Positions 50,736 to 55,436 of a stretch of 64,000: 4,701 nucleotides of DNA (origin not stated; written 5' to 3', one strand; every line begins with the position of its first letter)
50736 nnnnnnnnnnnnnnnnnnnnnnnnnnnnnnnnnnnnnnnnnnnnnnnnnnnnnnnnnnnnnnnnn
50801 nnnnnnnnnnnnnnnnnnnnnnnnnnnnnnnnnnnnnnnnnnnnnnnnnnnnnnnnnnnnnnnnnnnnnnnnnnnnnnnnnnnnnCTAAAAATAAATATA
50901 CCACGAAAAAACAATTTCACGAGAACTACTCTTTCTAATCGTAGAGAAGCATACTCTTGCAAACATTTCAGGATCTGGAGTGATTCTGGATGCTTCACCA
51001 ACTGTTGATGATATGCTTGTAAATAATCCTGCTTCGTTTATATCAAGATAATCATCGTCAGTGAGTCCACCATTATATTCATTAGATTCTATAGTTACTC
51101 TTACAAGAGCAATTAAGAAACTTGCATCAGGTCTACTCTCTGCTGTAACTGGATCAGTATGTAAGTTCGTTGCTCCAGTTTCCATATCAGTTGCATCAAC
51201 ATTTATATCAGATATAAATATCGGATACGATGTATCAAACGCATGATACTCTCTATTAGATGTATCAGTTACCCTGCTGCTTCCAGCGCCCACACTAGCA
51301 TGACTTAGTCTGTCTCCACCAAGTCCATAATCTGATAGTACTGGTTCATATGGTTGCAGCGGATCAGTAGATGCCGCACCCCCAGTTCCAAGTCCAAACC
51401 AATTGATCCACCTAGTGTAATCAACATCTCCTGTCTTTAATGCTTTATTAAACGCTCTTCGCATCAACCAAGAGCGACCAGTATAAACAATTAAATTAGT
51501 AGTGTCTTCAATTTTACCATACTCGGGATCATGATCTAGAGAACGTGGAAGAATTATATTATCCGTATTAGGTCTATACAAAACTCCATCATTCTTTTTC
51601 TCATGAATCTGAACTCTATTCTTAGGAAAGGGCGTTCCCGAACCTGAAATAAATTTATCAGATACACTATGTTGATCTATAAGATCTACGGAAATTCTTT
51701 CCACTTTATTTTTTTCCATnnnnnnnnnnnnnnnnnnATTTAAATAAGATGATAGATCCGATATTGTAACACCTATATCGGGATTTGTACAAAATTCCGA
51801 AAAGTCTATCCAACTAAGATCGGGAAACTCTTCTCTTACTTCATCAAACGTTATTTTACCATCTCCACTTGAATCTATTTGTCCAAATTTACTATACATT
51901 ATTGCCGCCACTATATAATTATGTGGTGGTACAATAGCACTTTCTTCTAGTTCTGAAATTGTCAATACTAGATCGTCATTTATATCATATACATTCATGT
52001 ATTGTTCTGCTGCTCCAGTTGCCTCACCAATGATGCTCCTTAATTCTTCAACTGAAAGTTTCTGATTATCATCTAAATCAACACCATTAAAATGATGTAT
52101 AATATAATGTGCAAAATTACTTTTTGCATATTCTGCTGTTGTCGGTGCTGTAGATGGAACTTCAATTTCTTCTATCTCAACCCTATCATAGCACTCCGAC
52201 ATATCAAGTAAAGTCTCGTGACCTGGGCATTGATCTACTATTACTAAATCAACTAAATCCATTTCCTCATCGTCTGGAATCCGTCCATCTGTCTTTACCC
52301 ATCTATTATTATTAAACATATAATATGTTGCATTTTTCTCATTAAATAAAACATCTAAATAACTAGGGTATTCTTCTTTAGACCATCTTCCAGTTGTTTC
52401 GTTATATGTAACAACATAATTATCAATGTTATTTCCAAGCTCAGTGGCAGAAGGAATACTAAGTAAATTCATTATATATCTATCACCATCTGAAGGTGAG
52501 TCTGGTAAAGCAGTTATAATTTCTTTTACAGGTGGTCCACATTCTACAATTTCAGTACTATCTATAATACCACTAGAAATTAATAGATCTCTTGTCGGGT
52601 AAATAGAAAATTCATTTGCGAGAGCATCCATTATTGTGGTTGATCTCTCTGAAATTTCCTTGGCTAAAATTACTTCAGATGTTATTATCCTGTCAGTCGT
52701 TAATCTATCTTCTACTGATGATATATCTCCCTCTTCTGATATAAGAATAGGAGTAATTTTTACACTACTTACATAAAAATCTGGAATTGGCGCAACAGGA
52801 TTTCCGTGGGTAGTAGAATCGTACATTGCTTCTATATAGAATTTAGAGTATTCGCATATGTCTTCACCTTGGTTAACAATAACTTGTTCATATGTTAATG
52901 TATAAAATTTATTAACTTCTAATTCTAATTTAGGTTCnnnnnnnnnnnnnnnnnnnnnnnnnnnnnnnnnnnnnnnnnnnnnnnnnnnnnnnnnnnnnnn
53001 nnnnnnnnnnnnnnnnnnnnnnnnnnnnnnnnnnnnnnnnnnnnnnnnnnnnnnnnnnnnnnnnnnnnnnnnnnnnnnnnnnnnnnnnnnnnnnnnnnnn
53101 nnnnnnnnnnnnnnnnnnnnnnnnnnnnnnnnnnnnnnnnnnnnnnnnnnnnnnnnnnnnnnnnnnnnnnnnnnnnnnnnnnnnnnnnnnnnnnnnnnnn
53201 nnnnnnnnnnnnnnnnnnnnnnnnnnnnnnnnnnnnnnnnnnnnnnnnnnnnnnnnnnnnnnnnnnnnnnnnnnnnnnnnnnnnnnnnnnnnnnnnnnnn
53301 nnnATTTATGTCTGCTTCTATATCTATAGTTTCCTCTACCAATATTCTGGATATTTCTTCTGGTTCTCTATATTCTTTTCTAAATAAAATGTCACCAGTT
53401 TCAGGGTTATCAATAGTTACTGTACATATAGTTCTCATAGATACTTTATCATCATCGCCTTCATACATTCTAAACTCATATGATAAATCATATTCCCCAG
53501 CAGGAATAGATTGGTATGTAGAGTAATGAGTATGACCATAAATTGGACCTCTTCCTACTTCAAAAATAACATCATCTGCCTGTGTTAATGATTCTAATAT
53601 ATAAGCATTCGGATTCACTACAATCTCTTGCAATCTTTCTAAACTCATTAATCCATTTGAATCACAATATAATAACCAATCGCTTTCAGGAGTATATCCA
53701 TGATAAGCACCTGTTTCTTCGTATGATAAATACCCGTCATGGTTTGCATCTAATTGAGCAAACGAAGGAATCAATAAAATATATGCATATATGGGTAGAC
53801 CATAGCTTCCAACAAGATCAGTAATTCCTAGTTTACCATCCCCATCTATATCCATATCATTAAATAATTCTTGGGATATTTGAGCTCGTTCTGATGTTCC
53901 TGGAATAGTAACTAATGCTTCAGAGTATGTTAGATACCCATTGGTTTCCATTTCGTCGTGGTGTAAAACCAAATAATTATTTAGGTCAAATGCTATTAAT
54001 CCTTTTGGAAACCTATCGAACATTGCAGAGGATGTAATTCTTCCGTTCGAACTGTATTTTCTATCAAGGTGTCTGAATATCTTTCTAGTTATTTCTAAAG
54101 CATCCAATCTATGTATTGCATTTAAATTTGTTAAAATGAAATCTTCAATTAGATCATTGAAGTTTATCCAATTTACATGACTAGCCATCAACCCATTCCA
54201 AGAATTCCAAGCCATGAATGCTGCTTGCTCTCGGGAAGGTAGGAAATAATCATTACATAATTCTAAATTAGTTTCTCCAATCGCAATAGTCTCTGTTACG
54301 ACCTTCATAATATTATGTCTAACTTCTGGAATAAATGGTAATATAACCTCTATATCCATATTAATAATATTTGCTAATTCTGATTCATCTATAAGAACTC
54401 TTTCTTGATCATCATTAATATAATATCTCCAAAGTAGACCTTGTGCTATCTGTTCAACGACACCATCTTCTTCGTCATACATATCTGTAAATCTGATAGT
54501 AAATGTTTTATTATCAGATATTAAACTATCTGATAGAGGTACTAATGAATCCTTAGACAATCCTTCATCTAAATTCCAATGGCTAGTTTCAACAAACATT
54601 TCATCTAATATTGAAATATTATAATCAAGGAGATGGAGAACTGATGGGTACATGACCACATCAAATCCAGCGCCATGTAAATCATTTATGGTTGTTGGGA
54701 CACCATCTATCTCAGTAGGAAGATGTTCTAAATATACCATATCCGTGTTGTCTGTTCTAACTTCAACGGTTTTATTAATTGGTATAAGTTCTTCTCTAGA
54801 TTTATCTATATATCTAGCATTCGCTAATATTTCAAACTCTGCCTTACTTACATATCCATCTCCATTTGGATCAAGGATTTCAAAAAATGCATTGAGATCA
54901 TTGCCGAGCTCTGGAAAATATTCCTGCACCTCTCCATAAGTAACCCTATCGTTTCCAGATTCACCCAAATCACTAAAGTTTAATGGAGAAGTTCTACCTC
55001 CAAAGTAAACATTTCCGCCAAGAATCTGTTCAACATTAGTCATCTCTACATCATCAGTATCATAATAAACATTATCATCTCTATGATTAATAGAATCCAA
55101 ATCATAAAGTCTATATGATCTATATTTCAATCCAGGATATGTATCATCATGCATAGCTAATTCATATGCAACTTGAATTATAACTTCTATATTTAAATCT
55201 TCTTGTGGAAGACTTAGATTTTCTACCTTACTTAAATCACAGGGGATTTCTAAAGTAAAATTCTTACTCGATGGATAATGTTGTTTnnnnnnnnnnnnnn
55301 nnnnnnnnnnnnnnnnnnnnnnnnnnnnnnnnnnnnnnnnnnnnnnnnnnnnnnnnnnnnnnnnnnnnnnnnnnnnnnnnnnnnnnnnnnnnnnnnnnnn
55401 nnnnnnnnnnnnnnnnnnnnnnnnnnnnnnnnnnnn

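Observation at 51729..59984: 2751-aa virion protein studded with EF-hand/dockerin-like Ca2+-binding loops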

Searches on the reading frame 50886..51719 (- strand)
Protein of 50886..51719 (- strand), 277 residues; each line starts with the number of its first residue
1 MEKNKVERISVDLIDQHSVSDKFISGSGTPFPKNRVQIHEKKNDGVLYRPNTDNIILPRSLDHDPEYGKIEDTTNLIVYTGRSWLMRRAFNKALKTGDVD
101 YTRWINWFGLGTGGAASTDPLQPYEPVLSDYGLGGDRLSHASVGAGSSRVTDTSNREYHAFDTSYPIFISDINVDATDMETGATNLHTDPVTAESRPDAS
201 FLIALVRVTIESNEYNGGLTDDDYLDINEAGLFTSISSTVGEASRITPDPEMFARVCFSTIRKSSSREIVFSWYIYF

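Call 8: search_protein_families(library=phrogs, proteins=[window:50886-51719:-], max_evalue=0.01)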
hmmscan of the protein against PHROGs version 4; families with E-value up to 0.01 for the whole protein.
window:50886-51719:- (277 aa): 2 families
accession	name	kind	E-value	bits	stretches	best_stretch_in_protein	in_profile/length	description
phrog_19418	-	head and packaging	7e-11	43.5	1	70-133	40-108/244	virion structural protein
phrog_5417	-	unknown function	2e-07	31.9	1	223-277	115-156/156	-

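Call 24: search_protein_families(library=pfam, proteins=[window:50886-51719:-], max_evalue=0.1)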
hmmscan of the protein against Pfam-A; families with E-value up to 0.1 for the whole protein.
window:50886-51719:- (277 aa): 0 families

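Call 102: search_protein_families(library=ncbifam, proteins=[window:50886-51719:-], max_evalue=0.1)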
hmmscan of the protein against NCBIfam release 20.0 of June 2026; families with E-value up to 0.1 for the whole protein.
window:50886-51719:- (277 aa): 0 families

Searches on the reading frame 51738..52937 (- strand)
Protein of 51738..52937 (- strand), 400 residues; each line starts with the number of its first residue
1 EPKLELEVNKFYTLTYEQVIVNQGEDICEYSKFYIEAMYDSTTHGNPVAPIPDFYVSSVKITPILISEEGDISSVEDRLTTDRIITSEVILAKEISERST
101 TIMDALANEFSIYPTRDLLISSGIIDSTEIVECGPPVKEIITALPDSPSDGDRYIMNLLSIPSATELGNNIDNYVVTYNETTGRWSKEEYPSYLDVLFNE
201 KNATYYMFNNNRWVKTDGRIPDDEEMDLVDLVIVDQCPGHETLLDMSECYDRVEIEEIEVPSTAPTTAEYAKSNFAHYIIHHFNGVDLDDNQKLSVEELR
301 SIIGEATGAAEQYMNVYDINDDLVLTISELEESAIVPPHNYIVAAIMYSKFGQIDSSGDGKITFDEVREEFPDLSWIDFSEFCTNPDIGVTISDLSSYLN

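Call 19: search_protein_families(library=pfam, proteins=[window:51738-52937:-], max_evalue=0.05)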
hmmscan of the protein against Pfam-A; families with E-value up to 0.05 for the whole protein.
window:51738-52937:- (400 aa): 5 families
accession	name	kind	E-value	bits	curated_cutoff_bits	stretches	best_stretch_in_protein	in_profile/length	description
PF13405.12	EF-hand_6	-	1.1e-06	28.3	25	1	349-368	4-23/30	EF-hand domain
PF13499.12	EF-hand_7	-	3.9e-05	24.4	30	0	315-369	9-64/67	EF-hand domain pair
PF00036.39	EF-hand_1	-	0.0096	15.9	25.4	0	351-369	6-24/29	EF hand domain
PF10591.15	SPARC_Ca_bdg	-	0.018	15.8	22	0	266-329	43-109/113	Secreted protein acidic and rich in cysteine Ca binding region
PF13202.12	EF-hand_5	-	0.021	14.7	25.9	1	351-369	5-23/25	EF hand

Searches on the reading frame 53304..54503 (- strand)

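Call 19: search_protein_families(library=pfam, proteins=[window:53304-54503:-], max_evalue=0.05)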
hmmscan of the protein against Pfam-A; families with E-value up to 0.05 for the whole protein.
window:53304-54503:- (400 aa): 4 families
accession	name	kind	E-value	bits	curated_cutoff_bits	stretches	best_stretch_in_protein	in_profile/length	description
PF13499.12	EF-hand_7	-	3.5e-10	40.5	30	2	188-231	16-63/67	EF-hand domain pair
PF00036.39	EF-hand_1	-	6.2e-08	32.1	25.4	1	211-231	3-23/29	EF hand domain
PF13202.12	EF-hand_5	-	1.6e-07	30.9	25.9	1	248-263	5-20/25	EF hand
PF13405.12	EF-hand_6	-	4e-07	29.6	25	0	248-264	6-22/30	EF-hand domain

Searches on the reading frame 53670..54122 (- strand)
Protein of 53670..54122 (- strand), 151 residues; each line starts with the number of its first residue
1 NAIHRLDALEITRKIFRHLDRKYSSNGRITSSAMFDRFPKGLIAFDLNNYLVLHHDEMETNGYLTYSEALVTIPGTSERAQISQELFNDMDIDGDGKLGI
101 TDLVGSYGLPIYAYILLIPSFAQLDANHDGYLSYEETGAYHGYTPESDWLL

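Call 104: search_dna_similar(query=window:53670-54122:-, collection=phages, mode=protein, max_evalue=0.1, max_rows=25)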
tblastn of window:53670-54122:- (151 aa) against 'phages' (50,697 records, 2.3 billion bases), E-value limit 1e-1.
No match.

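Call 105: predict_structure(alignment_id=A6)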
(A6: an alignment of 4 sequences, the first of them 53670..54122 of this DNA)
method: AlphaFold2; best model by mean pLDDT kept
length: 151 residues; sequences in the alignment: 4
mean_pLDDT: 52.0   pTM: 0.45
mean pLDDT of the five models: 52.0, 45.6, 37.9, 37.1, 36.4
residues with pLDDT >= 90: 0; 70-90: 6; 50-70: 88; < 50: 57
segments of 3 or more residues with pLDDT < 50: 1-16, 18-22, 107-121, 137-151
pLDDT, mean of each block of 10 residues (from residue 1): 35 47 51 55 56 53 62 59 67 68 51 43 57 49 32 26
secondary structure, 60 per line:
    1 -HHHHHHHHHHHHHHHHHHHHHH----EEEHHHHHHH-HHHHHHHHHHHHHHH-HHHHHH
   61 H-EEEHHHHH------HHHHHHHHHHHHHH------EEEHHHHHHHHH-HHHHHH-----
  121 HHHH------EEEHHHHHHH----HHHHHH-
elements in order: H2-23 E28-30 H31-37 H39-53 H55-61 E63-65 H66-70 H77-90 E97-99 H100-108 H110-115 H121-124 E131-133 H134-140 H145-150

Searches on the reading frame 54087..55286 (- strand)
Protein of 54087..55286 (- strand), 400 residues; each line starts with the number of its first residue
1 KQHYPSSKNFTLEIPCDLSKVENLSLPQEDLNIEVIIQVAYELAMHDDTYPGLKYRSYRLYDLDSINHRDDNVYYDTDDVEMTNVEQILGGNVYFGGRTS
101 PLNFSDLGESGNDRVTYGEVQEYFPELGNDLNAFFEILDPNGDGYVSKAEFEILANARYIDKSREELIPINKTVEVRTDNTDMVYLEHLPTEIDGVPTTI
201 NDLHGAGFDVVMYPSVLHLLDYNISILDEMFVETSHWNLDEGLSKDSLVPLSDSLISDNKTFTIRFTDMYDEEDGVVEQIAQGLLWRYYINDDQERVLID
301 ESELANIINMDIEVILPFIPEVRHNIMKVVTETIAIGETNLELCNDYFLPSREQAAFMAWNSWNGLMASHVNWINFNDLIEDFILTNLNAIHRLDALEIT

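Call 19: search_protein_families(library=pfam, proteins=[window:54087-55286:-], max_evalue=0.05)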
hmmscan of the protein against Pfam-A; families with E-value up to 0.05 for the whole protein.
window:54087-55286:- (400 aa): 5 families
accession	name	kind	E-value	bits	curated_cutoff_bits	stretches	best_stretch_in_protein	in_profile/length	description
PF13499.12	EF-hand_7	-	1.9e-08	35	30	2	104-154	8-65/67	EF-hand domain pair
PF00036.39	EF-hand_1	-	5.2e-05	22.9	25.4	1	131-152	2-23/29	EF hand domain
PF13405.12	EF-hand_6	-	0.00018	21.4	25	1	131-153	2-24/30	EF-hand domain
PF13202.12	EF-hand_5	-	0.00049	19.9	25.9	1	131-152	1-22/25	EF hand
PF24548.1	EF_EFCAB10_C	-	0.041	14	32.5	0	130-150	2-22/60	EFCAB10, C-terminal EF-hand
